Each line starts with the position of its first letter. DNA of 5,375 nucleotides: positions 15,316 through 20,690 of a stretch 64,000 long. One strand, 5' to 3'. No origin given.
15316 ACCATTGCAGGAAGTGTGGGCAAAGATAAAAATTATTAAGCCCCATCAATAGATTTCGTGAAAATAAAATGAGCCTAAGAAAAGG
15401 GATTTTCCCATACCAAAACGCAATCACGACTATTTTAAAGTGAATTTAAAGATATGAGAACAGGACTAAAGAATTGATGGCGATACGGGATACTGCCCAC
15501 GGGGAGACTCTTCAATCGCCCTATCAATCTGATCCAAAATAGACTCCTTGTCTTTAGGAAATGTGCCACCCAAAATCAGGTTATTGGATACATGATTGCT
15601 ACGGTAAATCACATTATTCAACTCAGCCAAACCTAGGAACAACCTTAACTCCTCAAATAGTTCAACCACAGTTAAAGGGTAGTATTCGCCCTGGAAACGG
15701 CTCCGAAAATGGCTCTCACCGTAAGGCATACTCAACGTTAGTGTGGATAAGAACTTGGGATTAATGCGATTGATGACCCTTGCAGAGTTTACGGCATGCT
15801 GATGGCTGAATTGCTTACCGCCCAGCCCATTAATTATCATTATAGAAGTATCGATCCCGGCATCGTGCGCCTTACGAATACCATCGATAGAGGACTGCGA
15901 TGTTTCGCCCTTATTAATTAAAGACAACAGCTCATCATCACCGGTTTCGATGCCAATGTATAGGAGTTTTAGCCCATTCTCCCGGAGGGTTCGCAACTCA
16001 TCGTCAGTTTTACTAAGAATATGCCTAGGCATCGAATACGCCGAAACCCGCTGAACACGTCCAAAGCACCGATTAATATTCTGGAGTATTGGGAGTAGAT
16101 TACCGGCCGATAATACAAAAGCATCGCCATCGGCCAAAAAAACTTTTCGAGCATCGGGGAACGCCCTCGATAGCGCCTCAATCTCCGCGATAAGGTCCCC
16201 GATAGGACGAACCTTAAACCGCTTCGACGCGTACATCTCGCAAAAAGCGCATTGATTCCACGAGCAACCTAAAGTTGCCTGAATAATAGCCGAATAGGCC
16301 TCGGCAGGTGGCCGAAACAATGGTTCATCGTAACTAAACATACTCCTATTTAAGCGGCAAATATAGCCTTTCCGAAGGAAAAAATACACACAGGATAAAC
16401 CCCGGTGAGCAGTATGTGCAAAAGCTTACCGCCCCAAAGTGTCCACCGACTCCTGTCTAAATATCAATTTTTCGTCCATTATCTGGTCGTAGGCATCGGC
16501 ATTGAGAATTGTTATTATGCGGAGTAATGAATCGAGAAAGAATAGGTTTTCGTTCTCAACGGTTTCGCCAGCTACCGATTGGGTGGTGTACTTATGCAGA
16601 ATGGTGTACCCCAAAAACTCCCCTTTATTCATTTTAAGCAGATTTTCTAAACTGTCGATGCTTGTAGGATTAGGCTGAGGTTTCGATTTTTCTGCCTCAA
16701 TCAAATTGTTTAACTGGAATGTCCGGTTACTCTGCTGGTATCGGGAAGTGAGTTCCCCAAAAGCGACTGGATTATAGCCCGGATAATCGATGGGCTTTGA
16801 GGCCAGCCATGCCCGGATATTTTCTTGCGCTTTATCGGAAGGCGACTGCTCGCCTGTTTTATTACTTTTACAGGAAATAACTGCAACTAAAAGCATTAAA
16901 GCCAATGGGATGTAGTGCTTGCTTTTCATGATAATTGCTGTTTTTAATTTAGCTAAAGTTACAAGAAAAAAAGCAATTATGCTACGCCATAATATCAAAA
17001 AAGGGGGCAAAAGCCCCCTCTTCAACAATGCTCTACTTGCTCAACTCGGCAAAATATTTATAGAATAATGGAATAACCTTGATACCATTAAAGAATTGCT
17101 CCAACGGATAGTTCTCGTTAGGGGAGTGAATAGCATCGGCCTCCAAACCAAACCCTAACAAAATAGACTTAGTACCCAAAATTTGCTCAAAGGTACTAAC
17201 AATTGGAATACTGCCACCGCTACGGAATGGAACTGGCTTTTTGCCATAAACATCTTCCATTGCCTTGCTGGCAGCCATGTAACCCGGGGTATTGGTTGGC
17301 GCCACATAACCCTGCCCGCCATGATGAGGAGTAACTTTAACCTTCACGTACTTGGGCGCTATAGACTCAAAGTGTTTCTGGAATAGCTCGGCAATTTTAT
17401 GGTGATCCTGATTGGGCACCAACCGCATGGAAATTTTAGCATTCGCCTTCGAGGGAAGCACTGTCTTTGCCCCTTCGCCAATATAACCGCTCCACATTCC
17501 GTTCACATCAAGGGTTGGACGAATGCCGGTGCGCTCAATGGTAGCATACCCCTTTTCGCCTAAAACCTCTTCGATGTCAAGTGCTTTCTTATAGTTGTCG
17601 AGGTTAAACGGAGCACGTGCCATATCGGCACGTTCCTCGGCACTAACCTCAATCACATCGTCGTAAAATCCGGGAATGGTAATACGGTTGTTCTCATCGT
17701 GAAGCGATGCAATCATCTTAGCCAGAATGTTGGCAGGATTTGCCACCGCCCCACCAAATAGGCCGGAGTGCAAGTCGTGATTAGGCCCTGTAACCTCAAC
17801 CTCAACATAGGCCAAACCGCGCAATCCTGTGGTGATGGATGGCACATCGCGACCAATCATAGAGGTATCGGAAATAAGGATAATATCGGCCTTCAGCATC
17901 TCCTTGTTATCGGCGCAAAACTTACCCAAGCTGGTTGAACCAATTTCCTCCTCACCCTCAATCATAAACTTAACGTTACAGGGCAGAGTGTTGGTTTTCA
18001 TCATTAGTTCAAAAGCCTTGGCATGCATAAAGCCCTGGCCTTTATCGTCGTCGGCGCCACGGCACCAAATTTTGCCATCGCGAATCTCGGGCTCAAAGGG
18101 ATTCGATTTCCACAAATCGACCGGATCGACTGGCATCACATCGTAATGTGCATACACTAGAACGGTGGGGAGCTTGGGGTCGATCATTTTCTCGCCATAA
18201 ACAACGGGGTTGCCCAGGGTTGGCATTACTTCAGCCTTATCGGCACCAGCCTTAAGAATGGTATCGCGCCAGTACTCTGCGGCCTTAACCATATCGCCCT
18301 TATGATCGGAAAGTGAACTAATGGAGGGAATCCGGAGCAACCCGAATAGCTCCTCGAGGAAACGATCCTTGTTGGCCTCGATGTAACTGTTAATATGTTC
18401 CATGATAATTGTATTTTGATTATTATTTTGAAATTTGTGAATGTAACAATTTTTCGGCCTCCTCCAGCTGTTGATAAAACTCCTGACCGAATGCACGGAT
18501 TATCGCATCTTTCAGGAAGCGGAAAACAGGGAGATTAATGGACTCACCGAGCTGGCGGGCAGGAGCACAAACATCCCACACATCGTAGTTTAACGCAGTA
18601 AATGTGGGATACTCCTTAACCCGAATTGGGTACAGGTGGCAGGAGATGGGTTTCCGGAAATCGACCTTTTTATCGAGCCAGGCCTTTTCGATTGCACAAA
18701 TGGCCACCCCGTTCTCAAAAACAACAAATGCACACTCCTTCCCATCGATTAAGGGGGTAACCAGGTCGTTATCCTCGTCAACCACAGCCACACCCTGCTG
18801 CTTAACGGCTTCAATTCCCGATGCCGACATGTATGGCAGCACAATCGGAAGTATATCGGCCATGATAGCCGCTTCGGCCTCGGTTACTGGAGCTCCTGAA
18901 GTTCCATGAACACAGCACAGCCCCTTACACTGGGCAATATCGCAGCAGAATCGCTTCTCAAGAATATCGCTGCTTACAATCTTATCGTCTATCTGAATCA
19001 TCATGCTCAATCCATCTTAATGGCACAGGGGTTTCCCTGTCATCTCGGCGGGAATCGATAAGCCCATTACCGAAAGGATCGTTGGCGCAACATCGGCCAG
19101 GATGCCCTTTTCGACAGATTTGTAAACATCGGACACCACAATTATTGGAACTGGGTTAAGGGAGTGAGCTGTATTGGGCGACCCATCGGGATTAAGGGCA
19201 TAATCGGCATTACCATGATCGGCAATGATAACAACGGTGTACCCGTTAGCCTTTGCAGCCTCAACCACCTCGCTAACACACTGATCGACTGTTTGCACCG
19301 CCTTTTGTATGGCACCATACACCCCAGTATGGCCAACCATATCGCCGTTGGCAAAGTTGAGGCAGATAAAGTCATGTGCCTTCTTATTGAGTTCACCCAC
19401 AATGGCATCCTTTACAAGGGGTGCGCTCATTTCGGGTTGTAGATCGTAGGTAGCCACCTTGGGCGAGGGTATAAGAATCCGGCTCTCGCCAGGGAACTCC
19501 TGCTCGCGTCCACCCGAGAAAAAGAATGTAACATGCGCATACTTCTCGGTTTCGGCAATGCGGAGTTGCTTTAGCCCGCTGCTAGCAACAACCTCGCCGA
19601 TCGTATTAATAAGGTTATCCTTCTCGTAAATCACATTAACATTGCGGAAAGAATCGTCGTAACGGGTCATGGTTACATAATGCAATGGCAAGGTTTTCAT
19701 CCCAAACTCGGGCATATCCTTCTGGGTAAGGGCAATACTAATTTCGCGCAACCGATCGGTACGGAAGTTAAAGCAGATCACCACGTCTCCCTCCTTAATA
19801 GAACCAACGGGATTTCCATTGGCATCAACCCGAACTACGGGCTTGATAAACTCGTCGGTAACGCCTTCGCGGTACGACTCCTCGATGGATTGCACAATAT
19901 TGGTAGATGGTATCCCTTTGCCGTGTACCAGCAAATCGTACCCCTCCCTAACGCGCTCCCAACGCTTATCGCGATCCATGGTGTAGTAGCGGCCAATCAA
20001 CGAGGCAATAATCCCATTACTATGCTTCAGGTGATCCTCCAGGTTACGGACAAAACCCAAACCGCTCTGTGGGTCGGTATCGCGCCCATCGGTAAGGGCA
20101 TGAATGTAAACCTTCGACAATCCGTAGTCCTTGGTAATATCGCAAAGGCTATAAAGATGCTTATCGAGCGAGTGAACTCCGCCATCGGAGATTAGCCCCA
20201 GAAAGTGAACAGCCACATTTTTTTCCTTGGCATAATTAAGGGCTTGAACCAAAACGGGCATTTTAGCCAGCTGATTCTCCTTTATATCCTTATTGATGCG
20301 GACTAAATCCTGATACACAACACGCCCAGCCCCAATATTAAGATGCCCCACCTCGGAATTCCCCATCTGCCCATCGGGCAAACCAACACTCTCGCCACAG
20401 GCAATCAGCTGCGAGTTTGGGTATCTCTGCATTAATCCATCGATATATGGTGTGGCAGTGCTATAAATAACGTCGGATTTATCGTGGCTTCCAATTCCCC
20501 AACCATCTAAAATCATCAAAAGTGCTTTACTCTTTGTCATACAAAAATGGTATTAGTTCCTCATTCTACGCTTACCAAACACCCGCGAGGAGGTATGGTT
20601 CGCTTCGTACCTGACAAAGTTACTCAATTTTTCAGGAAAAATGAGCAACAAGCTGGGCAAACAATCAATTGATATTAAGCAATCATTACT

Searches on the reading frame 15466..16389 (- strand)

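Call 47: search_protein_families(library=pfam, proteins=[window:15466-16389:-], max_evalue=0.00001)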
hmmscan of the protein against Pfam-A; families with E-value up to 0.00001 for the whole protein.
window:15466-16389:- (307 aa): 1 family
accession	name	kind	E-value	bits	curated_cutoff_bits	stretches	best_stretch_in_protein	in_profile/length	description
PF04055.27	Radical_SAM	-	9.1e-19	68.7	29.5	1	38-189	3-152/166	Radical SAM superfamily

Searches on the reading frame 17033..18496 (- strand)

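Call 47: search_protein_families(library=pfam, proteins=[window:17033-18496:-], max_evalue=0.00001)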
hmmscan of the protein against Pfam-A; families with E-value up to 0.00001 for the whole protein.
window:17033-18496:- (487 aa): 2 families
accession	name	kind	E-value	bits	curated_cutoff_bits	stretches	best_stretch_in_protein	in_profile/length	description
PF01546.33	Peptidase_M20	-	7.9e-31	108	24.6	1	113-475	1-200/206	Peptidase family M20/M25/M40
PF07687.19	M20_dimer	-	9.5e-19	67.8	21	1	223-383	1-106/107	Peptidase dimerisation domain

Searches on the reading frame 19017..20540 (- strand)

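Call 47: search_protein_families(library=pfam, proteins=[window:19017-20540:-], max_evalue=0.00001)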
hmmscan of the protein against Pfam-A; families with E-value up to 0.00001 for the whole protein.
window:19017-20540:- (507 aa): 3 families
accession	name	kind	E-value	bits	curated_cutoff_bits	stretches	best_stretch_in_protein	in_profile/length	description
PF06415.18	iPGM_N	-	1.2e-79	267.2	27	1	82-296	1-217/217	BPG-independent PGAM N-terminus (iPGM_N)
PF01676.23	Metalloenzyme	-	2.9e-77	260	24.3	1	5-495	2-251/252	Metalloenzyme superfamily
PF01663.27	Phosphodiest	-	3.3e-07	30.7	23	1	384-447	157-224/342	Type I phosphodiesterase / nucleotide pyrophosphatase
